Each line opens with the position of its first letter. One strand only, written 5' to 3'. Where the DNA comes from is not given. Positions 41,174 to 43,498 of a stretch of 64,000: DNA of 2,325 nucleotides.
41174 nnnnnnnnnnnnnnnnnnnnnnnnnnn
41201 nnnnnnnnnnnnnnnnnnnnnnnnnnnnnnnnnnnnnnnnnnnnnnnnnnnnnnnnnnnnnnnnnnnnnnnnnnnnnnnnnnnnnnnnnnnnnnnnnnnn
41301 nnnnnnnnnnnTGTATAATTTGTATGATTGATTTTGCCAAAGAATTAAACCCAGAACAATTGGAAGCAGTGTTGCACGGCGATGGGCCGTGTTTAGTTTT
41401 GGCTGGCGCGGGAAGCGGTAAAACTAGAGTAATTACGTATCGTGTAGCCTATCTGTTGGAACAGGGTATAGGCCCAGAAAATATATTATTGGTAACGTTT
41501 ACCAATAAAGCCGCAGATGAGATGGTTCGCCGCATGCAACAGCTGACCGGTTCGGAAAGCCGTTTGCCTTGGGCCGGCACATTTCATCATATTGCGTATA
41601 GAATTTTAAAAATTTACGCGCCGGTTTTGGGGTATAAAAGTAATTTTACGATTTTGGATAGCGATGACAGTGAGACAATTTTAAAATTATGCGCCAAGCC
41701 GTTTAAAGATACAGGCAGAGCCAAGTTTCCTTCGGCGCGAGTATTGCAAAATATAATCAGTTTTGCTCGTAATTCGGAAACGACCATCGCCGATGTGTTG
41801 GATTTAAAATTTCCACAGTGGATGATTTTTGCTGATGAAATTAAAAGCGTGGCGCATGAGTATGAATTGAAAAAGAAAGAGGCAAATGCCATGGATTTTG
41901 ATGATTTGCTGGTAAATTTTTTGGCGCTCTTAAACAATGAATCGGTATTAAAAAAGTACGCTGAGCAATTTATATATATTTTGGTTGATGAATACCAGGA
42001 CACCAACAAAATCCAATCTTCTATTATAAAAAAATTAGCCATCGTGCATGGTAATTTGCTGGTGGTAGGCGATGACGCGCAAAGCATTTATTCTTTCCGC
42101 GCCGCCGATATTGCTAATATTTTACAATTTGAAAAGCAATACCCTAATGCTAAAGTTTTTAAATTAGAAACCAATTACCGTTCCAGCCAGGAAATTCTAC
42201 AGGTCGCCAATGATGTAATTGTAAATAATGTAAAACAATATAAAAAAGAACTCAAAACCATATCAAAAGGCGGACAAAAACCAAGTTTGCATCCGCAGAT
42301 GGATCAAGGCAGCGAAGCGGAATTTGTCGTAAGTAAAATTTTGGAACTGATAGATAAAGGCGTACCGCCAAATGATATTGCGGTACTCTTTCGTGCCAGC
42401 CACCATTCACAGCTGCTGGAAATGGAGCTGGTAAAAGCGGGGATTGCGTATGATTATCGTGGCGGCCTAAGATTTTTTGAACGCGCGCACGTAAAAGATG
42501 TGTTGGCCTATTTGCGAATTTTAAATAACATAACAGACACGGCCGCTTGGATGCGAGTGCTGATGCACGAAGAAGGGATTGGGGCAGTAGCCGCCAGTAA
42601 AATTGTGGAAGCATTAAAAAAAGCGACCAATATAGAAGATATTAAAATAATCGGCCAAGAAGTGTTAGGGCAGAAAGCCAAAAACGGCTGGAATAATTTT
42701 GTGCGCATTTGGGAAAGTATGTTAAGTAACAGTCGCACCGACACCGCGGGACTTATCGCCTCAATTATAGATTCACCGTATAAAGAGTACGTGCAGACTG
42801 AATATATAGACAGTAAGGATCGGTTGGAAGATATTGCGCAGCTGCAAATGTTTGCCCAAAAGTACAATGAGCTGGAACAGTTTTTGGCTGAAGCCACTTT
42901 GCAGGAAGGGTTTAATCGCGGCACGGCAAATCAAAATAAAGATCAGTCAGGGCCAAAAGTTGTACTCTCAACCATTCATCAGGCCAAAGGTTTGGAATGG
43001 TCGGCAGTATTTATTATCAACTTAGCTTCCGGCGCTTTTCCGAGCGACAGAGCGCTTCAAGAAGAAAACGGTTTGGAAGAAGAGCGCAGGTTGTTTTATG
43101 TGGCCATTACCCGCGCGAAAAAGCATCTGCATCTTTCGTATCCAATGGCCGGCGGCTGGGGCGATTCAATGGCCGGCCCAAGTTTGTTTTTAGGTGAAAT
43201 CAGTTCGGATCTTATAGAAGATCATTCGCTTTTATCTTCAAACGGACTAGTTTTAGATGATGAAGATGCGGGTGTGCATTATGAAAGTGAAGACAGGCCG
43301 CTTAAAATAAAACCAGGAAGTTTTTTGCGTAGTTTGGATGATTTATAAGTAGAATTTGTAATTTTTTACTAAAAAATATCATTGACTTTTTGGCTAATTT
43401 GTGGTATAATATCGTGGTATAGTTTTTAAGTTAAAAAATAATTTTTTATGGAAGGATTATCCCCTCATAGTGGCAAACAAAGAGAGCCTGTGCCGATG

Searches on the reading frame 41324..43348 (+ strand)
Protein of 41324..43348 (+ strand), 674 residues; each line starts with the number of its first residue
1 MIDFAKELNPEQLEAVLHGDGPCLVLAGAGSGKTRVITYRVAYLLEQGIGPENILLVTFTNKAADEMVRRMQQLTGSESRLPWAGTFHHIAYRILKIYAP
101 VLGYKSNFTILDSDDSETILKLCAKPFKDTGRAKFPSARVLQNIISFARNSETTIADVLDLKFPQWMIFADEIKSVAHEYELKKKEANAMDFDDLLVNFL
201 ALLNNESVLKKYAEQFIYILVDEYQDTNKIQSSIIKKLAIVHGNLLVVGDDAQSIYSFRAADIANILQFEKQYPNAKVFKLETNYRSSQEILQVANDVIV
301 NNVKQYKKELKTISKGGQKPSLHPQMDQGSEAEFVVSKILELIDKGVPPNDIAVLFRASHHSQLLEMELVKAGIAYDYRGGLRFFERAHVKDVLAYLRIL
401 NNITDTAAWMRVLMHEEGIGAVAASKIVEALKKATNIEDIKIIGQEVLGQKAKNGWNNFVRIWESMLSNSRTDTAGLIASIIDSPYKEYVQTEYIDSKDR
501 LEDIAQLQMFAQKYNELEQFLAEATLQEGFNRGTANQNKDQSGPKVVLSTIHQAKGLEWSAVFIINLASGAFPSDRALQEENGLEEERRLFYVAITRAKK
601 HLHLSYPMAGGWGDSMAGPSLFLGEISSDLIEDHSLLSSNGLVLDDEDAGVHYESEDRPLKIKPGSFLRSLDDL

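Call 25: search_protein_families(library=pfam, proteins=[window:41324-43348:+], max_evalue=0.001)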
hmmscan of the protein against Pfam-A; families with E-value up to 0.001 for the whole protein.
window:41324-43348:+ (674 aa): 9 families
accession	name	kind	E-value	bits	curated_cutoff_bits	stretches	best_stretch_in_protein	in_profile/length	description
PF00580.27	UvrD-helicase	-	3.2e-81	273.4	23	1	8-274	1-271/271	UvrD/REP helicase N-terminal domain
PF13361.12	UvrD_C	-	5.2e-62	210.7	25.6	1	280-606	2-347/350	UvrD-like helicase C-terminal domain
PF13245.12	AAA_19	-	2.5e-23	83.2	25.1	1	14-259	3-134/134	AAA domain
PF13538.12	UvrD_C_2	-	5.3e-13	49.1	27.4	1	546-604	2-51/52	UvrD-like helicase C-terminal domain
PF01443.25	Viral_helicase1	-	4.5e-08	33.6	21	0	539-604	172-226/228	Viral superfamily 1 RNA helicase core domain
PF13087.12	AAA_12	-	6.1e-08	32.9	27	0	477-603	94-189/195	AAA domain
PF13604.12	AAA_30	-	3.4e-05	24.1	27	0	8-69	2-64/191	AAA domain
PF13086.12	AAA_11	-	8.4e-05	22.9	27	1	12-77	6-75/257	AAA domain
PF04851.21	ResIII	-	0.00055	20.3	22.5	0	18-79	21-81/164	Type III restriction enzyme, res subunit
